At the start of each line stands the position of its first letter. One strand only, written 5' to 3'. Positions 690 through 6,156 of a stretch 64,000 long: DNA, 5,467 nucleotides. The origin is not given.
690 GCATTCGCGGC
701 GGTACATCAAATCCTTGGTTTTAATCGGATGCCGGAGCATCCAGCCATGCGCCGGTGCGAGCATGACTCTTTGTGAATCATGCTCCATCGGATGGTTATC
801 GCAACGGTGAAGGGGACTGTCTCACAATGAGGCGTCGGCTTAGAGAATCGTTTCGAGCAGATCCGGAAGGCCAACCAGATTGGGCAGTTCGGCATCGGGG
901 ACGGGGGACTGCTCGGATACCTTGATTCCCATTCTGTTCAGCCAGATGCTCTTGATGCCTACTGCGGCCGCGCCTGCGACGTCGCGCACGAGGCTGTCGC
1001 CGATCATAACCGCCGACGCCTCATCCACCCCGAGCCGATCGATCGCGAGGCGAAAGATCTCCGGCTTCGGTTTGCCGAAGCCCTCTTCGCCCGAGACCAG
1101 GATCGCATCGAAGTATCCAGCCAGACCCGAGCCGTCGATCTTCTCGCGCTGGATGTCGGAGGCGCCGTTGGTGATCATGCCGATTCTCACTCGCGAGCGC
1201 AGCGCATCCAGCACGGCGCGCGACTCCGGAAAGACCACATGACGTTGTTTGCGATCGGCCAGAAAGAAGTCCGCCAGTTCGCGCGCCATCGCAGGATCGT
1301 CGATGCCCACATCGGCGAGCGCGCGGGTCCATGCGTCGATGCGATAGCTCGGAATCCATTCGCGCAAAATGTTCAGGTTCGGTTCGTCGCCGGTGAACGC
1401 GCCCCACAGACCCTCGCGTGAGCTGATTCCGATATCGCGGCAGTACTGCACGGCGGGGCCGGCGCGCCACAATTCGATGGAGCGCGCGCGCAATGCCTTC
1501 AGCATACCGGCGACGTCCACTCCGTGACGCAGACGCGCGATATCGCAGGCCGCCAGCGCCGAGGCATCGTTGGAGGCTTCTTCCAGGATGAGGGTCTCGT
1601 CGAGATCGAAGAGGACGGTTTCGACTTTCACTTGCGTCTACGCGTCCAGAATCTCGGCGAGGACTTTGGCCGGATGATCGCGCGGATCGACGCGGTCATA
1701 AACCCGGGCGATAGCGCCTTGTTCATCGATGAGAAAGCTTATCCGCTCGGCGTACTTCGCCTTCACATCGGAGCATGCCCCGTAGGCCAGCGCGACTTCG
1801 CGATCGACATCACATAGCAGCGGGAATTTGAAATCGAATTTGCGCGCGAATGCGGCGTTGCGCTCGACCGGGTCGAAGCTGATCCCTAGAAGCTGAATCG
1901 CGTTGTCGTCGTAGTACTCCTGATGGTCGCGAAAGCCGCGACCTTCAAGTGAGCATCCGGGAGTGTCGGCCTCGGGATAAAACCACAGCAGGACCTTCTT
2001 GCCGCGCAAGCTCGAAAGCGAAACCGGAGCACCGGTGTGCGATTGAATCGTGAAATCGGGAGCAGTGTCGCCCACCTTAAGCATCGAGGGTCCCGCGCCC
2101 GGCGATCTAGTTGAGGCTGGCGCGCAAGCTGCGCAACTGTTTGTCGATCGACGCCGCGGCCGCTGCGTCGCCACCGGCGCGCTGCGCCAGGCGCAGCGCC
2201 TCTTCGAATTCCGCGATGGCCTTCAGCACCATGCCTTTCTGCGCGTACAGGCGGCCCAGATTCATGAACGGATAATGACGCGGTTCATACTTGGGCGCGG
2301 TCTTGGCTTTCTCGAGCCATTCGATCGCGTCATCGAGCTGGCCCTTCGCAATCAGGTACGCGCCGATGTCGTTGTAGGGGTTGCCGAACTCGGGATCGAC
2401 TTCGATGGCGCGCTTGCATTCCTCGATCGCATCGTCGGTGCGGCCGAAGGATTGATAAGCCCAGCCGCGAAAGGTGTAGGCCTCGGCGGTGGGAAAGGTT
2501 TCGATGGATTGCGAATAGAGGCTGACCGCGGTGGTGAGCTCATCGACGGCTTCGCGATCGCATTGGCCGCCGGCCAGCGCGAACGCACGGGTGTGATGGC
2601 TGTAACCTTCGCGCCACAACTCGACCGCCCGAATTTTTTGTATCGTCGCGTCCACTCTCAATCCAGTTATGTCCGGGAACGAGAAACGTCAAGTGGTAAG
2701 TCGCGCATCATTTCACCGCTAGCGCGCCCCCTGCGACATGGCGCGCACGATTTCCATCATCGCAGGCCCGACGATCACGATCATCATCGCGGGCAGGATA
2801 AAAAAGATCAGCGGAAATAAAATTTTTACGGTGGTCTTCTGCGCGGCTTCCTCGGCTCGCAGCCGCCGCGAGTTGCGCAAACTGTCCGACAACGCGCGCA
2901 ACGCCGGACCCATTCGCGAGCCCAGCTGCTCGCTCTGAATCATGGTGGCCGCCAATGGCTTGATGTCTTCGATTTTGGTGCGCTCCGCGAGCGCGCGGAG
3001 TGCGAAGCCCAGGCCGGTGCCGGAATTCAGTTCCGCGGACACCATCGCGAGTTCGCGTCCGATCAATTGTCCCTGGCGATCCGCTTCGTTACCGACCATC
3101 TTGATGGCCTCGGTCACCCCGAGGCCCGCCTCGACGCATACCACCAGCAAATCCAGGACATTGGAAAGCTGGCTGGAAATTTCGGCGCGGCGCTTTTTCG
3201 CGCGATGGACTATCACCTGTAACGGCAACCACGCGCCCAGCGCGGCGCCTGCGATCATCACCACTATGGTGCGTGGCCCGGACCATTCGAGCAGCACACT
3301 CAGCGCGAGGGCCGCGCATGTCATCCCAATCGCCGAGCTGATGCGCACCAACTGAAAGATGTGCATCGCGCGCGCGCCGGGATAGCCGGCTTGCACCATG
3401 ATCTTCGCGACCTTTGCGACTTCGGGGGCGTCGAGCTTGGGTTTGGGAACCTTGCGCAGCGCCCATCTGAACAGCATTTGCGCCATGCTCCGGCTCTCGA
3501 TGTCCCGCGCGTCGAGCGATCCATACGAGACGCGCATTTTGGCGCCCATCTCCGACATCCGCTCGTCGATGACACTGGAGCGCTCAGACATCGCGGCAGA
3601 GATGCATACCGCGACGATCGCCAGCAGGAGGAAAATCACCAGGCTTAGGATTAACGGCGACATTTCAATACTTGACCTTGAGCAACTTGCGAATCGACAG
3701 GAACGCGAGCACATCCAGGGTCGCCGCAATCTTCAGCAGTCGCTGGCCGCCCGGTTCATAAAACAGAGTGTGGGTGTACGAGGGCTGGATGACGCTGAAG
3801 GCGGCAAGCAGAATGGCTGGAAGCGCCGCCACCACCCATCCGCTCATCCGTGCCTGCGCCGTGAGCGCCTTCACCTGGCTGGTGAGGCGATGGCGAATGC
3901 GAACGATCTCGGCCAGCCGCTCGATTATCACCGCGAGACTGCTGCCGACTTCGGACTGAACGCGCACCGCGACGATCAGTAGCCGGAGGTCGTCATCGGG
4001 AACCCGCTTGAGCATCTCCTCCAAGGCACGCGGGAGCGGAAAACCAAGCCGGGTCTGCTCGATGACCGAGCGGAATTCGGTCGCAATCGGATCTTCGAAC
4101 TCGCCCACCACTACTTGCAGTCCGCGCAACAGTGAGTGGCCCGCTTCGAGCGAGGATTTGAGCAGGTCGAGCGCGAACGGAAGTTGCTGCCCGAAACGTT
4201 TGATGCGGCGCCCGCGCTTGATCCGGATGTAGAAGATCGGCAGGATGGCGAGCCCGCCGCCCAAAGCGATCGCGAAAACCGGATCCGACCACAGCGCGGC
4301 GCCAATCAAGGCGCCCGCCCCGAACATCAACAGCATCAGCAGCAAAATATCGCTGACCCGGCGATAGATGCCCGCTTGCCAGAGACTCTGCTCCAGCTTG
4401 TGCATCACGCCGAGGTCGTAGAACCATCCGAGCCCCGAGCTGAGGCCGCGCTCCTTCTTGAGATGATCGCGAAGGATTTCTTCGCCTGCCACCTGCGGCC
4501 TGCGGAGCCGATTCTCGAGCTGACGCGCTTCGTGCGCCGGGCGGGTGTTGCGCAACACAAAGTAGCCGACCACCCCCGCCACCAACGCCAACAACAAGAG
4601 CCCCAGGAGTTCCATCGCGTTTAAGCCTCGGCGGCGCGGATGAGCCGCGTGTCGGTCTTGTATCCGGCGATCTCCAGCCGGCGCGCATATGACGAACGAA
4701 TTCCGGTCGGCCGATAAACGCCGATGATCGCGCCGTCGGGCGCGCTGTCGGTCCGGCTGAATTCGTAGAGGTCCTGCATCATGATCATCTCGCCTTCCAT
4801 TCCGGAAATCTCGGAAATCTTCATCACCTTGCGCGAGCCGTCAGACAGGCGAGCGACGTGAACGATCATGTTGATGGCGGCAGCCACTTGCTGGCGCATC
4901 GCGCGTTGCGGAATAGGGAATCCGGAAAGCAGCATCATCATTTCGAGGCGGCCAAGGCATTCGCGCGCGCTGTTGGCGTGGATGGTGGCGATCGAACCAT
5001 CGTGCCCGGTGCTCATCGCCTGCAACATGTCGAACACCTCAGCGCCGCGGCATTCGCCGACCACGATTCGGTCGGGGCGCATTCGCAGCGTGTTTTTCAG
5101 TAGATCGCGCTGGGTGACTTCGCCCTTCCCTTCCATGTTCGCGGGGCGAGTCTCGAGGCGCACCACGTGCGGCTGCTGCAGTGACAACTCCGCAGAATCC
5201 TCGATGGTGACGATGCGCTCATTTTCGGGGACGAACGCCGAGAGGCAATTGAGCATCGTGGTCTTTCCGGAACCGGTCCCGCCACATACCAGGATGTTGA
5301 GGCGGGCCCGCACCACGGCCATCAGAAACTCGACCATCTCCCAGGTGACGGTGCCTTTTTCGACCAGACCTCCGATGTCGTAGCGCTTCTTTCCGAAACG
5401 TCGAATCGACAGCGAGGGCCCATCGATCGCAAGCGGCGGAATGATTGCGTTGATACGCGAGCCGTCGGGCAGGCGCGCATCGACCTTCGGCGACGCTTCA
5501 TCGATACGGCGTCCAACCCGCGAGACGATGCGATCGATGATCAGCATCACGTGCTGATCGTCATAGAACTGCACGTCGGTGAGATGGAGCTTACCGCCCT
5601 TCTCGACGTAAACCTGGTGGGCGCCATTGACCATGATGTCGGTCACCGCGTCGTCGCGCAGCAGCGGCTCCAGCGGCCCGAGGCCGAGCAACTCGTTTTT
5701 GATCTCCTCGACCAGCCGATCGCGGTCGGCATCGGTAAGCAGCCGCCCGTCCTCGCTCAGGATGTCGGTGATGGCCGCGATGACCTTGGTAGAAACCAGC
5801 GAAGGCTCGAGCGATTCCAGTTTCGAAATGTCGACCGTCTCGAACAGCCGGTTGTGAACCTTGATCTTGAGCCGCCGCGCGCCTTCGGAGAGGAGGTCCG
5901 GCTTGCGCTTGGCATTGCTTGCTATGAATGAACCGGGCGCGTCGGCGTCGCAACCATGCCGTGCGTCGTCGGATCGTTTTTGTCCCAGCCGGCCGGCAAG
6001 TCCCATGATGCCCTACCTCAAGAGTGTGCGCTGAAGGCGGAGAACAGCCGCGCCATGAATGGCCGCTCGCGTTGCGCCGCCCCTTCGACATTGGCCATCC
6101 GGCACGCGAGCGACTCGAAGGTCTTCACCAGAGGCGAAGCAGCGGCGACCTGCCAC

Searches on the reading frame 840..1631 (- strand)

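Call 7: search_protein_families(library=pfam, proteins=[window:840-1631:-])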
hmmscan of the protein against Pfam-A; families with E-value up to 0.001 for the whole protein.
window:840-1631:- (263 aa): 4 families
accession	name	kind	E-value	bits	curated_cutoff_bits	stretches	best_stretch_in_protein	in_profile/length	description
PF00702.32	Hydrolase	-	8.5e-26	92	26.4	1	4-225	2-191/191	haloacid dehalogenase-like hydrolase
PF13419.12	HAD_2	-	3.8e-18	66.7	23.8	1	129-230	76-177/178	Haloacid dehalogenase-like hydrolase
PF13242.12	Hydrolase_like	-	1.3e-12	47.9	22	1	185-231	2-48/75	HAD-hyrolase-like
PF12710.13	HAD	-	2.1e-05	25.5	27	0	7-214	2-182/189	haloacid dehalogenase-like hydrolase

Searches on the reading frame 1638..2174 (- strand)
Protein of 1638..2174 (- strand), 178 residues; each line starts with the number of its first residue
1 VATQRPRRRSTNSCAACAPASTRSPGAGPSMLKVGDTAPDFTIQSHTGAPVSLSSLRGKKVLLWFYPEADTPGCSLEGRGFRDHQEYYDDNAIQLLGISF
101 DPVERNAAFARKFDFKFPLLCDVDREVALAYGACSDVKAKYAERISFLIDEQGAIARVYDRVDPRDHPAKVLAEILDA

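Call 7: search_protein_families(library=pfam, proteins=[window:1638-2174:-])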
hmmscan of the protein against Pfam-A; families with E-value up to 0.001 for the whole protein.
window:1638-2174:- (178 aa): 2 families
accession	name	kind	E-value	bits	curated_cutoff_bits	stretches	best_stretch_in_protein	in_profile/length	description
PF00578.27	AhpC-TSA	-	1.7e-31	109.2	26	1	34-156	1-122/124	AhpC/TSA family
PF08534.16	Redoxin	-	5.4e-21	75.4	26.6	1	33-166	1-139/148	Redoxin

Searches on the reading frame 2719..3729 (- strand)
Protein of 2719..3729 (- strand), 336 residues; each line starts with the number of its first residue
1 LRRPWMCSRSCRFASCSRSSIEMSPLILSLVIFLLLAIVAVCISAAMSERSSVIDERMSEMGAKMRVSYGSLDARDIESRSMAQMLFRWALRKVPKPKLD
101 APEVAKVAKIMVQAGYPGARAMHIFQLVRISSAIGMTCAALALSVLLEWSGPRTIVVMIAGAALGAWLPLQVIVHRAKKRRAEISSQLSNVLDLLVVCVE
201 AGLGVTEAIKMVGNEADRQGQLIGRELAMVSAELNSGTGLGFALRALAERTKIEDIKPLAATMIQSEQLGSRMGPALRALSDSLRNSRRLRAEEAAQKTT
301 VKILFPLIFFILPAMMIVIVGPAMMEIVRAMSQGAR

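Call 7: search_protein_families(library=pfam, proteins=[window:2719-3729:-])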
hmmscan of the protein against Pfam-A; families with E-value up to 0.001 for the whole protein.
window:2719-3729:- (336 aa): 1 family
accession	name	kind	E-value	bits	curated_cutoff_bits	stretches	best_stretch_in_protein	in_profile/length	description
PF00482.28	T2SSF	-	3.8e-19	69.3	25.2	1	192-320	2-124/125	Type II secretion system (T2SS), protein F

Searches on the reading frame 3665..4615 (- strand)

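Call 7: search_protein_families(library=pfam, proteins=[window:3665-4615:-])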
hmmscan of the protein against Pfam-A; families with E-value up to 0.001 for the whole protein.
window:3665-4615:- (316 aa): 1 family
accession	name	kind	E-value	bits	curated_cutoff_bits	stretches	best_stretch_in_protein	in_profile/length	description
PF00482.28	T2SSF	-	2e-16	60.6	25.2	1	149-273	2-123/125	Type II secretion system (T2SS), protein F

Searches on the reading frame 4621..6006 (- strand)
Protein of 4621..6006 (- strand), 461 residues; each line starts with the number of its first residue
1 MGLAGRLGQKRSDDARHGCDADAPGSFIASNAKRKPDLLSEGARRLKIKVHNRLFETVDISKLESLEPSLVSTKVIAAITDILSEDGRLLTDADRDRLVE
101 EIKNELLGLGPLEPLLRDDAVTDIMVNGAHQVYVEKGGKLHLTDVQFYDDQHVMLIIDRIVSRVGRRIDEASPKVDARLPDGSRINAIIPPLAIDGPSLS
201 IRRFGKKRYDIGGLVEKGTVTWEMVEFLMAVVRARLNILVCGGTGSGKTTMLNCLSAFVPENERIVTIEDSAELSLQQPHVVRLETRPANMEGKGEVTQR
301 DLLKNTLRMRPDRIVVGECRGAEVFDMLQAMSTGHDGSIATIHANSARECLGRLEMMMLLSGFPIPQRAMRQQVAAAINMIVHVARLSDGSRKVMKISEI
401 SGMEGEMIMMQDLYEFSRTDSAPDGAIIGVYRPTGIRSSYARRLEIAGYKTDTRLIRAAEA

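Call 7: search_protein_families(library=pfam, proteins=[window:4621-6006:-])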
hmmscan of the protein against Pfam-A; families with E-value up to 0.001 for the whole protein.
window:4621-6006:- (461 aa): 2 families
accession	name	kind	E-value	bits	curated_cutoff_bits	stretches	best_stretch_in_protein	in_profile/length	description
PF00437.27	T2SSE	-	4.2e-64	217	24.9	1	108-393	4-287/370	Type II/IV secretion system protein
PF00005.33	ABC_tran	-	0.00079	20.5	25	0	238-345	14-80/137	ABC transporter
